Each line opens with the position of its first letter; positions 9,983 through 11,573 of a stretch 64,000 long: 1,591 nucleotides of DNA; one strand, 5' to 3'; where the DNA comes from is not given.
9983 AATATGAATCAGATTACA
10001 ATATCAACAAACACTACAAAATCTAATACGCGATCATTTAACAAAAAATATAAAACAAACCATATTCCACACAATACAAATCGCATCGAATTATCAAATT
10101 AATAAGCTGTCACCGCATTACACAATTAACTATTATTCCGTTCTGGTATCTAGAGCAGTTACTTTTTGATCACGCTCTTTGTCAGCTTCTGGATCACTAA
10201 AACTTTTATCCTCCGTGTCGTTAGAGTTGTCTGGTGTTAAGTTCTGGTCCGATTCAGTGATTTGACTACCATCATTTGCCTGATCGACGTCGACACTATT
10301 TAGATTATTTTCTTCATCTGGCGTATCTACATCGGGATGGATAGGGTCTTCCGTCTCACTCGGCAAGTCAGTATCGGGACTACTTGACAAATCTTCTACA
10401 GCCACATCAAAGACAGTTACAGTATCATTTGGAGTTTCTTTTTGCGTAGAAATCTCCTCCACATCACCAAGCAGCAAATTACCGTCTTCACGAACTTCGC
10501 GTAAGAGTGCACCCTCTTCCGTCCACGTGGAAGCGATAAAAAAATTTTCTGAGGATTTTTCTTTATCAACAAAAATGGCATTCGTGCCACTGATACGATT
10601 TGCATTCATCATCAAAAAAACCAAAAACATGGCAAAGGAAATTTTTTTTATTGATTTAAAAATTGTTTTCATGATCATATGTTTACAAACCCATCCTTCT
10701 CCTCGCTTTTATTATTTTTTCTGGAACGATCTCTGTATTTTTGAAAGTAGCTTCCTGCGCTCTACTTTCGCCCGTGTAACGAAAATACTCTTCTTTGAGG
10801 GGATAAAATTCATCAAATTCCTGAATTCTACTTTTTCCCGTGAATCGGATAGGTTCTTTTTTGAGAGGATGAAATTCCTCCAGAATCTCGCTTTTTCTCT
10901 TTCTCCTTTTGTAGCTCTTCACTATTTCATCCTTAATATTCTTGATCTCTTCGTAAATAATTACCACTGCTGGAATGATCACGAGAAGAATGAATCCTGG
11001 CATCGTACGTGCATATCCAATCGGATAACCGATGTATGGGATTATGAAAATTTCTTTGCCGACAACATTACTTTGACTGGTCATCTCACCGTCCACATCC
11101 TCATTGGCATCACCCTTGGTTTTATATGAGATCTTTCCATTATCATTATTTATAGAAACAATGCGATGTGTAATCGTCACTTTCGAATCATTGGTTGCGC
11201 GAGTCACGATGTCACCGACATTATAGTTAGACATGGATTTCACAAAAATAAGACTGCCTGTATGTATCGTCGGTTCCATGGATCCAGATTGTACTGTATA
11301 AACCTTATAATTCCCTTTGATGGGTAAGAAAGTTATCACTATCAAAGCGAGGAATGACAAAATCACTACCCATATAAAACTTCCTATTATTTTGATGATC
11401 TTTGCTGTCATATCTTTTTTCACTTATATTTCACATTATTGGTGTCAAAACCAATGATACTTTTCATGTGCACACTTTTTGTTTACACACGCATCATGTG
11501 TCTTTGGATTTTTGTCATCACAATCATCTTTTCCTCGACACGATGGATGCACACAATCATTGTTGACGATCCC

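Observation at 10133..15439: SipW-type signal peptidase clustered with three paralogous TasA/camelysin-like proteins and a small acidic SipW-cognate protein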

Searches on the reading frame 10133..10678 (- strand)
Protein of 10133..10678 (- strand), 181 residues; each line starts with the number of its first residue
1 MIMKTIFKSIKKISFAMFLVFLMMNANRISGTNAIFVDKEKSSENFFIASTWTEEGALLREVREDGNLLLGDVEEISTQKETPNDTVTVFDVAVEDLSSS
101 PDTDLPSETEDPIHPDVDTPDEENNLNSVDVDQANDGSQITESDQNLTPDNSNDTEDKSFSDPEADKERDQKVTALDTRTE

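Call 3: search_protein_families(library=pfam, proteins=[window:10133-10678:-], max_evalue=1)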
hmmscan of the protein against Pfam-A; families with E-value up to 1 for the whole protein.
window:10133-10678:- (181 aa): 0 families

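Call 4: search_protein_families(library=ncbifam, proteins=[window:10133-10678:-], max_evalue=1)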
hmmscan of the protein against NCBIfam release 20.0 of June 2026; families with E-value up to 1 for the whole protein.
window:10133-10678:- (181 aa): 0 families

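Call 73: search_protein_representatives(protein=window:10133-10678:-)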
Query: 181 residues. Proteins with E-value up to 0.001 (for the whole library): 3; up to 1e-10: 1; up to 1e-30: 1. The best 3 are listed.
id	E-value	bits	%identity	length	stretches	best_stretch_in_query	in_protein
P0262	9.8e-98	341.0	100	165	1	17-181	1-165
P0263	2.0e-04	37.6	37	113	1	5-72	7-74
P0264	9.3e-04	35.4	33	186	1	3-173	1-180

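Call 75: search_protein_families(library=ncbifam, proteins=[P0263, P0264], max_evalue=1)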
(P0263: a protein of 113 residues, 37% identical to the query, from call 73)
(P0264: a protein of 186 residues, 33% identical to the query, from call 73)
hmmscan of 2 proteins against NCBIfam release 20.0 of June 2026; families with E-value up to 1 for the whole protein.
P0263 (113 aa): 1 family
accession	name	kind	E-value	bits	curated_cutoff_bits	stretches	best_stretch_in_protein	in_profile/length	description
TIGR04088.1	cognate_SipW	domain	0.19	11.9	19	1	31-54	12-34/34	SipW-dependent-type signal peptide-containing protein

P0264 (186 aa): 0 families

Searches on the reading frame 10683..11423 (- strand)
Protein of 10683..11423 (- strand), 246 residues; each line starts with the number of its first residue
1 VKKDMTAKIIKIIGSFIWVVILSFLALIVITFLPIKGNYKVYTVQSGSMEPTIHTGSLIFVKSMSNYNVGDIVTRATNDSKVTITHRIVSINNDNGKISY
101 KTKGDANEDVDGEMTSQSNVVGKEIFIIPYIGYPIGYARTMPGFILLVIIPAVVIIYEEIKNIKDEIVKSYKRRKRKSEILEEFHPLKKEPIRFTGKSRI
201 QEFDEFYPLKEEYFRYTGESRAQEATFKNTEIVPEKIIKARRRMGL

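Call 3: search_protein_families(library=pfam, proteins=[window:10683-11423:-], max_evalue=1)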
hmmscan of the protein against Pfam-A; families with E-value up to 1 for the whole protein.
window:10683-11423:- (246 aa): 4 families
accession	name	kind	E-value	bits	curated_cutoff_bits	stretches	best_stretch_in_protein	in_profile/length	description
PF10502.14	Peptidase_S26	-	2e-07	31.5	22.9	1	20-94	4-83/168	Signal peptidase, peptidase S26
PF00717.28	Peptidase_S24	-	3.2e-07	30.5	23.3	1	35-84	31-79/116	Peptidase S24-like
PF05588.17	Botulinum_HA-17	-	0.1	13.1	21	1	31-70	6-44/146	Clostridium botulinum HA-17 domain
PF16886.11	ATP-synt_ab_Xtn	-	0.16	12.2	25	1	43-97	21-75/88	ATPsynthase alpha/beta subunit barrel-sandwich domain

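Call 4: search_protein_families(library=ncbifam, proteins=[window:10683-11423:-], max_evalue=1)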
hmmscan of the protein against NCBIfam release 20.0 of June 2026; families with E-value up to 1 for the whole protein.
window:10683-11423:- (246 aa): 5 families
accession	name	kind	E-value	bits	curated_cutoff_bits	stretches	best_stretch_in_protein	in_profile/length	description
TIGR02228.1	sigpep_I_arch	equivalog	5.9e-33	114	51.85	1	13-162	3-157/158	signal peptidase I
NF046067.1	SigPepSipWBacil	equivalog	7.1e-33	113.8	190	1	10-179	4-181/189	signal peptidase I SipW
TIGR02227.1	sigpep_I_bact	equivalog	3.4e-09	36.8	47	1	21-103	2-89/162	signal peptidase I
TIGR02754.1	sod_Ni_protease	equivalog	0.0014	19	63.25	1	44-105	3-68/90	nickel-type superoxide dismutase maturation protease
NF008114.0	PRK10861.1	equivalog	0.048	12.9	277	1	25-77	68-119/324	signal peptidase I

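Call 10: search_solved_structures(query=window:10683-11423:-, max_evalue=1)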
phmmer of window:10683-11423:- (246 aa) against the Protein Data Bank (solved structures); distinct sequences matched with E-value up to 1: 4.
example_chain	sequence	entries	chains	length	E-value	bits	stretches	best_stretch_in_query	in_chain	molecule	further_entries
7p2q_A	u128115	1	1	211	6.6e-12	48.9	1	28-157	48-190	Signal peptidase complex catalytic subunit SEC11C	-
7p2p_A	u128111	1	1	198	7.7e-11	45.4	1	28-149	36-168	Signal peptidase complex catalytic subunit SEC11A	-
9rjb_A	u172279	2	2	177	1.7e-10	44.2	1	27-149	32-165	Signal peptidase complex catalytic subunit SEC11A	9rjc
9pkt_A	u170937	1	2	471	0.19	14.7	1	37-111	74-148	O-glycopeptidase BcM60B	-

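Call 13: list_cluster_members(proteins=[P0001, window:10683-11423:-, window:10133-10678:-, window:14027-15439:-, window:12565-13932:-])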
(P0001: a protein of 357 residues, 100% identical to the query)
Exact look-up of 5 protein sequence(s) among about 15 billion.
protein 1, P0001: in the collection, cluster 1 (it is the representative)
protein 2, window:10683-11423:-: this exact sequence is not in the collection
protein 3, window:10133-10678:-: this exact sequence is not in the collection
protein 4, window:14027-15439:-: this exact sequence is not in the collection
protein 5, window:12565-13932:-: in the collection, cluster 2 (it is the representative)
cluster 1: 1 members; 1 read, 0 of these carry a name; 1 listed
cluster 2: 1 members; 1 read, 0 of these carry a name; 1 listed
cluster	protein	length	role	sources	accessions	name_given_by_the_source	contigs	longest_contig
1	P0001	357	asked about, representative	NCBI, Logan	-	-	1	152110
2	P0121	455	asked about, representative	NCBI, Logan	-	-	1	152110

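Call 45: search_solved_structures(query=window:10683-11423:-, max_evalue=1e-8, show_alignments=2)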
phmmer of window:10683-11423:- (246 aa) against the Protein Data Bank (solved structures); distinct sequences matched with E-value up to 1e-8: 3.
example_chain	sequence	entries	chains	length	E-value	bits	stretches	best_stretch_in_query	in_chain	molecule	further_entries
7p2q_A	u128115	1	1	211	6.6e-12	48.9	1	28-157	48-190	Signal peptidase complex catalytic subunit SEC11C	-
7p2p_A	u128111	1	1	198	7.7e-11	45.4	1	28-149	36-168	Signal peptidase complex catalytic subunit SEC11A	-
9rjb_A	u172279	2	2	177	1.7e-10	44.2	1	27-149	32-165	Signal peptidase complex catalytic subunit SEC11A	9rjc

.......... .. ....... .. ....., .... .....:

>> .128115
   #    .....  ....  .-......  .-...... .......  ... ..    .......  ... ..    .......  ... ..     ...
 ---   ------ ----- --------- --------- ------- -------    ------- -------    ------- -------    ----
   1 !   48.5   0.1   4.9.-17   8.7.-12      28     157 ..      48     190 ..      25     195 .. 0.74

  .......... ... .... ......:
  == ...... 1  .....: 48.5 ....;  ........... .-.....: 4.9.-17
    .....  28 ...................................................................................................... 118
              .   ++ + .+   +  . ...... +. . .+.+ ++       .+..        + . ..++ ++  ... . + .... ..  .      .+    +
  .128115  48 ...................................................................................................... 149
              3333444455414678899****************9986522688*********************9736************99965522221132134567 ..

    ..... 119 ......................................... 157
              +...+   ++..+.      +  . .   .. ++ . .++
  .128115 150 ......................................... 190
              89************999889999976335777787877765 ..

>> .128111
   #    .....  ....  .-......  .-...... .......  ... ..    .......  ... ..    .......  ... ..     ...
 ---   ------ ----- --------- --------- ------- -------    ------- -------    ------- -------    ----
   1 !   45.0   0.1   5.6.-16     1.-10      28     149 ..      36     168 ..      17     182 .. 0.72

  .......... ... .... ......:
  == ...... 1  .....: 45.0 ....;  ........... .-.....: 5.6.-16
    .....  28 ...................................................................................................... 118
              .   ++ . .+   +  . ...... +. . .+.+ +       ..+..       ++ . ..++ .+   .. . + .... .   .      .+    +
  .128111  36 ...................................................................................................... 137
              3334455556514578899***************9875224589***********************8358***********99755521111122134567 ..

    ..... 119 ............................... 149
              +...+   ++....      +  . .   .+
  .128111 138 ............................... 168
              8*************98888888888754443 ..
